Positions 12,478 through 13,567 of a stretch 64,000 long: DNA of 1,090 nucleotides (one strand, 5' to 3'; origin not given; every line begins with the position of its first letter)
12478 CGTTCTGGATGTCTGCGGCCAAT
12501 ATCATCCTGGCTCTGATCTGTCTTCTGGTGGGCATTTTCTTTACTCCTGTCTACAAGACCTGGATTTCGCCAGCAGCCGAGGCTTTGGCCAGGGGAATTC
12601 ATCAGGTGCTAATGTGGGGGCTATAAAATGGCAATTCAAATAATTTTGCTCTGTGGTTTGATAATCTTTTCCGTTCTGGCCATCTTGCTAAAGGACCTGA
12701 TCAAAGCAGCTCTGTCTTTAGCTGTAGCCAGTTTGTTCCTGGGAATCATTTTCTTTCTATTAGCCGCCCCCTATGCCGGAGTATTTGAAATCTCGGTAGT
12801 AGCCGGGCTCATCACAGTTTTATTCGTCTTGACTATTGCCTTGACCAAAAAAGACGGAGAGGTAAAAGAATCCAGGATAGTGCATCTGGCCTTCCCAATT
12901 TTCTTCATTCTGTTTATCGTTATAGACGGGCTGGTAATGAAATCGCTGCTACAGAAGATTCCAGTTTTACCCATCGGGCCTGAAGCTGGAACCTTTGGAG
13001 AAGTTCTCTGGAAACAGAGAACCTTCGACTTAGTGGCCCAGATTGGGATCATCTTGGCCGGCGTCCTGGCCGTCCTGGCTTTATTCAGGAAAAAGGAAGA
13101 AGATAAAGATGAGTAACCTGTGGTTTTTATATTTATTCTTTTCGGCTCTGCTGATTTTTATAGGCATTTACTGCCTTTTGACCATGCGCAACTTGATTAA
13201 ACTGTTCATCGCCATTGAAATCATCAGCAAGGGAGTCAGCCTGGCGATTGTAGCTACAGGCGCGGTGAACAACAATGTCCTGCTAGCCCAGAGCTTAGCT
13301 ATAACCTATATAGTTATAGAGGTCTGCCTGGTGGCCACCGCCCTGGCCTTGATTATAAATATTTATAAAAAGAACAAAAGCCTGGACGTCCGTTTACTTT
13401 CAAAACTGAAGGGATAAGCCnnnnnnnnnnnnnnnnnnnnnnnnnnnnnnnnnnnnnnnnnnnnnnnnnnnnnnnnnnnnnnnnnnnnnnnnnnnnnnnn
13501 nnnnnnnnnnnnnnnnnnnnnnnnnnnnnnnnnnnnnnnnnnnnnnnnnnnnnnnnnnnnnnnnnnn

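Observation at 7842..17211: Eleven-gene membrane-bound [NiFe]-hydrogenase operon whose subunit set matches the 11 core subunits of complex I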

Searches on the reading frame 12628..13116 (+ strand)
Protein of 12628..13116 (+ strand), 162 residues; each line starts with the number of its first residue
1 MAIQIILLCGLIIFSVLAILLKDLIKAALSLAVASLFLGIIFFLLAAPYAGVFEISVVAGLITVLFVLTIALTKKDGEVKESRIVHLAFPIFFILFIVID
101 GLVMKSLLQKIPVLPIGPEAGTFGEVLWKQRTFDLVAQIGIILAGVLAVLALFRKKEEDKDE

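Call 4: search_protein_families(library=pfam, proteins=[window:12628-13116:+], max_evalue=0.01)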
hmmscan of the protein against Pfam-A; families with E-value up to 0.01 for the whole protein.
window:12628-13116:+ (162 aa): 3 families
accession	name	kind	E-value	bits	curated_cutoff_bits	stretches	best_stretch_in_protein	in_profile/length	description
PF00499.25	Oxidored_q3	-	1.9e-10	41.1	33.2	1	15-131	2-125/146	NADH-ubiquinone/plastoquinone oxidoreductase chain 6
PF13244.11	MbhD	-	3.2e-07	30.8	27.2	1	11-74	3-66/67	MBH, subunit D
PF07457.16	DUF1516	-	0.0027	18.3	30.5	1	61-114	10-62/108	Protein of unknown function (DUF1516)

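Call 5: search_protein_families(library=ncbifam, proteins=[window:12628-13116:+], max_evalue=0.01)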
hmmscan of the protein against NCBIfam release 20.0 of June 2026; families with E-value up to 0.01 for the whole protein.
window:12628-13116:+ (162 aa): 13 families
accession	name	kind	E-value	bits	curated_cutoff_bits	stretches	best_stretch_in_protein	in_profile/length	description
NF006242.0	PRK08378.1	subfamily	2.7e-13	50.2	98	1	1-75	5-79/85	hypothetical protein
NF009159.0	PRK12504.1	equivalog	6.6e-11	42.4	141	1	2-114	5-110/178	DUF4040 domain-containing protein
NF009161.0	PRK12507.1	equivalog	4.7e-08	32.6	272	1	5-96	14-103/336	putative monovalent cation/H+ antiporter subunit B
NF005025.0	PRK06433.1-5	equivalog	1.6e-06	28.4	95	1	1-76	13-88/96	NADH dehydrogenase subunit J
NF005166.0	PRK06638.2-1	equivalog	1.7e-06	28.1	284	1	5-109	9-110/174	NADH-quinone oxidoreductase subunit J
NF005167.0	PRK06638.2-2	equivalog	6.4e-06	26.1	137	1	8-109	10-117/176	NADH-quinone oxidoreductase subunit J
NF005162.0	PRK06638.1-1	equivalog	2.9e-05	24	157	1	11-81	10-82/184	NADH-quinone oxidoreductase subunit J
NF004923.0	PRK06280.1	equivalog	4.5e-05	23.7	80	1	2-76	3-77/79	hypothetical protein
NF005024.0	PRK06433.1-4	equivalog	0.00011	22.4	101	1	14-82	19-87/89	NADH dehydrogenase subunit J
NF005168.0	PRK06638.2-3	equivalog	0.0002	21.3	154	1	7-89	11-93/172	NADH-quinone oxidoreductase subunit J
NF010196.0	PRK13673.1-3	equivalog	0.00038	20.9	141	1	62-108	12-56/117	hypothetical protein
NF005169.0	PRK06638.2-4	equivalog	0.0079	16.2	319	0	15-83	18-86/182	NADH-quinone oxidoreductase subunit J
NF005023.0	PRK06433.1-2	equivalog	0.008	16.6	92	1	5-74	8-77/82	NADH dehydrogenase subunit J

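Call 22: search_solved_structures(query=window:12628-13116:+, max_evalue=10, show_alignments=2)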
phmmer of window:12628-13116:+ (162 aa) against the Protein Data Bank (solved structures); distinct sequences matched with E-value up to 10: 7.
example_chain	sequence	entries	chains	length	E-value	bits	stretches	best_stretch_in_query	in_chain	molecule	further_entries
6cfw_D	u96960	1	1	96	1.5e-09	41.8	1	1-75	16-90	MBH subunit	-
6u8y_D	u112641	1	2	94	1.4e-07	35.4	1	2-76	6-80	DUF4040 domain-containing protein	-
3rko_J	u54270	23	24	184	0.0046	20.7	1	7-83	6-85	NADH-QUINONE OXIDOREDUCTASE SUBUNIT J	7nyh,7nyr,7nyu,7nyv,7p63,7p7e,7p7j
7p64_J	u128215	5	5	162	0.0062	20.3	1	7-83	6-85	NADH-quinone oxidoreductase subunit J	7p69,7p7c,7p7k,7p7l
7p61_J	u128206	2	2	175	0.0074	20.1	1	7-83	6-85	NADH-quinone oxidoreductase subunit J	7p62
4he8_J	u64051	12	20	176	0.33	14.7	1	8-152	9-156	NADH-quinone oxidoreductase subunit 10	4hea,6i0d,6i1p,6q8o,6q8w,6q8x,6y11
4od4_A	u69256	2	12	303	7.3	10.4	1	26-102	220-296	4-hydroxybenzoate octaprenyltransferase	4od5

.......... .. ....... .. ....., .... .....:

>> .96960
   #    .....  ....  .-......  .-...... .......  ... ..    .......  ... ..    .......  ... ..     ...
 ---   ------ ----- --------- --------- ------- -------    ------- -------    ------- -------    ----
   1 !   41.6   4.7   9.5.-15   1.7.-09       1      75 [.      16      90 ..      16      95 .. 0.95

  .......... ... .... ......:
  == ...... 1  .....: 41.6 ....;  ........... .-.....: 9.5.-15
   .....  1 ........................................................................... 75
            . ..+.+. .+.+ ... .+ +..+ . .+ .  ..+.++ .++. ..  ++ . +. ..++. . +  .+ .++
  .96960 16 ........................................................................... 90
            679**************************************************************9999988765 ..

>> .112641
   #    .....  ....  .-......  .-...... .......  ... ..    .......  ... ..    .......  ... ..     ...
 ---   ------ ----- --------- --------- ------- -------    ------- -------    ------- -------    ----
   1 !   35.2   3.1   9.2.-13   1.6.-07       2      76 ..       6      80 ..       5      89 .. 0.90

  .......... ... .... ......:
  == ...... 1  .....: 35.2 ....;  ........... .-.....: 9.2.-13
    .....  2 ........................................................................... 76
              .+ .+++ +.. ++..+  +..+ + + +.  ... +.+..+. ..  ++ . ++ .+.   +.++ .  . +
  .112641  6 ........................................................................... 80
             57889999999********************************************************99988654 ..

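Call 70: search_solved_structures(query=A3, max_evalue=1, show_alignments=0)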
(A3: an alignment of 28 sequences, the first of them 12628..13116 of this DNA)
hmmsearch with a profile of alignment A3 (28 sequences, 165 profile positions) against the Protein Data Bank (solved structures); distinct sequences matched with E-value up to 1: 15.
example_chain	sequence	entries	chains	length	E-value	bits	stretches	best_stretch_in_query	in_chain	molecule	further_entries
6u8y_D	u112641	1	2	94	2.5e-13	53.3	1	4-82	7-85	DUF4040 domain-containing protein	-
6cfw_D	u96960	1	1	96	2.4e-12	50.1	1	2-79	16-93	MBH subunit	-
7p61_J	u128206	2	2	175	6.7e-07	32.4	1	7-117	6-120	NADH-quinone oxidoreductase subunit J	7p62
3rko_J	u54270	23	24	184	7.6e-07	32.2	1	7-117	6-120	NADH-QUINONE OXIDOREDUCTASE SUBUNIT J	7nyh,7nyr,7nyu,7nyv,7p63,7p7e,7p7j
7p64_J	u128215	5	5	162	6.9e-06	29.1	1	7-115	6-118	NADH-quinone oxidoreductase subunit J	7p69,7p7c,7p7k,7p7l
7eu3_G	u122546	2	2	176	0.0011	22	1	5-111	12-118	NAD(P)H-quinone oxidoreductase subunit 6, chloroplastic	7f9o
2akh_Z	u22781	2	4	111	0.011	18.8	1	93-157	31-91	Preprotein translocase secE subunit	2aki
5mg3_E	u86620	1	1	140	0.017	18.1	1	93-157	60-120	Protein translocase subunit SecE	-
6u8y_E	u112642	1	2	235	0.036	17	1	119-163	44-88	Monovalent cation/H+ antiporter subunit B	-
4v6m_BB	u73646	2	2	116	0.054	16.5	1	93-157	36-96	Preprotein translocase secE subunit | PROTEIN TRANSLOCASE SUBUNIT SECE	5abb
6z16_A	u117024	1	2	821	0.058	16.4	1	4-163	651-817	Multisubunit Na+/H+ antiporter, A subunit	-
5gae_h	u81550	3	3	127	0.062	16.3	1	93-157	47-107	Protein translocase subunit SecE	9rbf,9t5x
9ivk_A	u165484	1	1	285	0.16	14.9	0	85-146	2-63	HBC599 membrane protein binder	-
4he8_J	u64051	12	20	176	0.24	14.4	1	5-81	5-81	NADH-quinone oxidoreductase subunit 10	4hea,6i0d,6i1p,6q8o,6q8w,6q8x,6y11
6cfw_E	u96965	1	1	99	0.48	13.4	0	124-162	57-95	MBH subunit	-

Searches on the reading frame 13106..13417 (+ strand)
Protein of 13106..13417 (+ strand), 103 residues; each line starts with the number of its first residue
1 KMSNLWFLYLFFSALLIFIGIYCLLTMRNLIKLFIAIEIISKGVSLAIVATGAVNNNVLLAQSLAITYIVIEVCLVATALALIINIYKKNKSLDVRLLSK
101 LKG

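Call 4: search_protein_families(library=pfam, proteins=[window:13106-13417:+], max_evalue=0.01)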
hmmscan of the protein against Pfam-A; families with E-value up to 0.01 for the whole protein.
window:13106-13417:+ (103 aa): 1 family
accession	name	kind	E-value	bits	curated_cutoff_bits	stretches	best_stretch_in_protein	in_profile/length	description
PF00420.29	Oxidored_q2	-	8.3e-20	70.8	26.1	1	9-102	2-94/95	NADH-ubiquinone/plastoquinone oxidoreductase chain 4L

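Call 5: search_protein_families(library=ncbifam, proteins=[window:13106-13417:+], max_evalue=0.01)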
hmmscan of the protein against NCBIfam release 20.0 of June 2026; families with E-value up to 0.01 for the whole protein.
window:13106-13417:+ (103 aa): 18 families
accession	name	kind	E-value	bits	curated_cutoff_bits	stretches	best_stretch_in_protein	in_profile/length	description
NF006250.0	PRK08388.1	equivalog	2.5e-16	60.2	137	2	60-103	76-119/119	putative monovalent cation/H+ antiporter subunit C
NF004320.0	PRK05715.1-2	equivalog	3.8e-16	59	57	1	9-102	6-98/99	NADH-quinone oxidoreductase subunit NuoK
NF005618.0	PRK07375.1-3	equivalog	1.4e-10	41.5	107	2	10-55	9-54/119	putative monovalent cation/H+ antiporter subunit C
NF004322.0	PRK05715.1-4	equivalog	1.3e-09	38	128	1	8-102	8-103/104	NADH-quinone oxidoreductase subunit NuoK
NF040614.1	F420_dehyd_FpoK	exception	2e-09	37.8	145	1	8-98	4-93/98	F420H2 dehydrogenase subunit FpoK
NF005621.0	PRK07375.1-6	equivalog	5.6e-09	35.9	126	1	12-101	13-116/120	putative monovalent cation/H+ antiporter subunit C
NF004319.0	PRK05715.1-1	equivalog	6.2e-08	32.7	101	1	10-103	8-100/100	NADH-quinone oxidoreductase subunit NuoK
NF009304.0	PRK12661.1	equivalog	1.4e-06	28.4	152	1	12-57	9-53/140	putative monovalent cation/H+ antiporter subunit C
NF009303.0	PRK12660.1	subfamily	6.3e-06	26.1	132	1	12-56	8-51/114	putative monovalent cation/H+ antiporter subunit C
NF005623.0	PRK07375.2-2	equivalog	8.8e-06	25.9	81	1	14-88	7-92/93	putative monovalent cation/H+ antiporter subunit C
NF004323.0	PRK05715.1-5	equivalog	2.5e-05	24.5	89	1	9-103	8-102/102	NADH-quinone oxidoreductase subunit NuoK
NF009301.0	PRK12658.1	equivalog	8e-05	22.4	156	0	60-95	72-107/125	Na+/H+ antiporter subunit C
NF005624.0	PRK07375.2-3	equivalog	0.0001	22.4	95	0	12-92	10-103/105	cation:proton antiporter subunit C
NF004321.0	PRK05715.1-3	equivalog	0.00068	19.9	91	1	9-103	7-101/101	NADH-quinone oxidoreductase subunit NuoK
NF008556.0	PRK11492.1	equivalog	0.0011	18.9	136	1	10-103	128-216/216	hydrogenase 4 membrane subunit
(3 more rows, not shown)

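Call 51: search_solved_structures(query=window:13106-13417:+, max_evalue=1)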
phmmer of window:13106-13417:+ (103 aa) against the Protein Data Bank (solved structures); distinct sequences matched with E-value up to 1: 21.
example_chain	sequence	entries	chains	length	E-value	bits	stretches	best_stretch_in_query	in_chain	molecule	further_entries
6cfw_G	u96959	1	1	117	5.7e-13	52.5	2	7-55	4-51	Monovalent cation/H+ antiporter subunit C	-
6u8y_G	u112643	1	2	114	5e-09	39.9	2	9-57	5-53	Monovalent cation/H+ antiporter subunit C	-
4he8_K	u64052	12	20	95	2e-08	38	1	9-103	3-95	NADH-quinone oxidoreductase subunit 11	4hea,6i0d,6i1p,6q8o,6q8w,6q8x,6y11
6hum_E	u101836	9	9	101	3e-08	37.4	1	9-102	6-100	NAD(P)H-quinone oxidoreductase subunit 4L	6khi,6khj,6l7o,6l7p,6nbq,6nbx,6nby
8e9g_K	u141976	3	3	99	1.1e-07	35.6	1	9-96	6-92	NADH-quinone oxidoreductase subunit K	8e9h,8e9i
7wff_E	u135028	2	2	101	1.4e-07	35.3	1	10-96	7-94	NAD(P)H-quinone oxidoreductase subunit 4L, chloroplastic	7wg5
7eu3_E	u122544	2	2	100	5.4e-07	33.4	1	9-95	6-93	NAD(P)H-quinone oxidoreductase subunit 4L, chloroplastic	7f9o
9grx_E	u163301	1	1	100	1.4e-06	32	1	10-96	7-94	NAD(P)H-quinone oxidoreductase subunit 4L, chloroplastic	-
3rko_K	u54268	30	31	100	3.4e-05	27.7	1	10-103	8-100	NADH-QUINONE OXIDOREDUCTASE SUBUNIT K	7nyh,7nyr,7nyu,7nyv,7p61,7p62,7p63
9f5x_U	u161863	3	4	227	0.017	19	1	9-102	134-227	NADH dehydrogenase subunit 4L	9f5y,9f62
9rbf_V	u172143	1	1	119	0.034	18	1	10-89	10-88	NuoK-86 nascent peptide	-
7qru_C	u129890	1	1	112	0.067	17.1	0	16-95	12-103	Na(+)/H(+) antiporter subunit C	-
6x89_4L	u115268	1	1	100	0.076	16.9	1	9-103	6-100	NU4L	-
7aqq_K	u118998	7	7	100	0.077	16.9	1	9-103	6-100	NADH dehydrogenase subunit 4L | NADH-ubiquinone oxidoreductase chain 4L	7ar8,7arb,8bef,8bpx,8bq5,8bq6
9t5x_V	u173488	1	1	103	0.091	16.7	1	10-54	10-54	NADH-quinone oxidoreductase subunit K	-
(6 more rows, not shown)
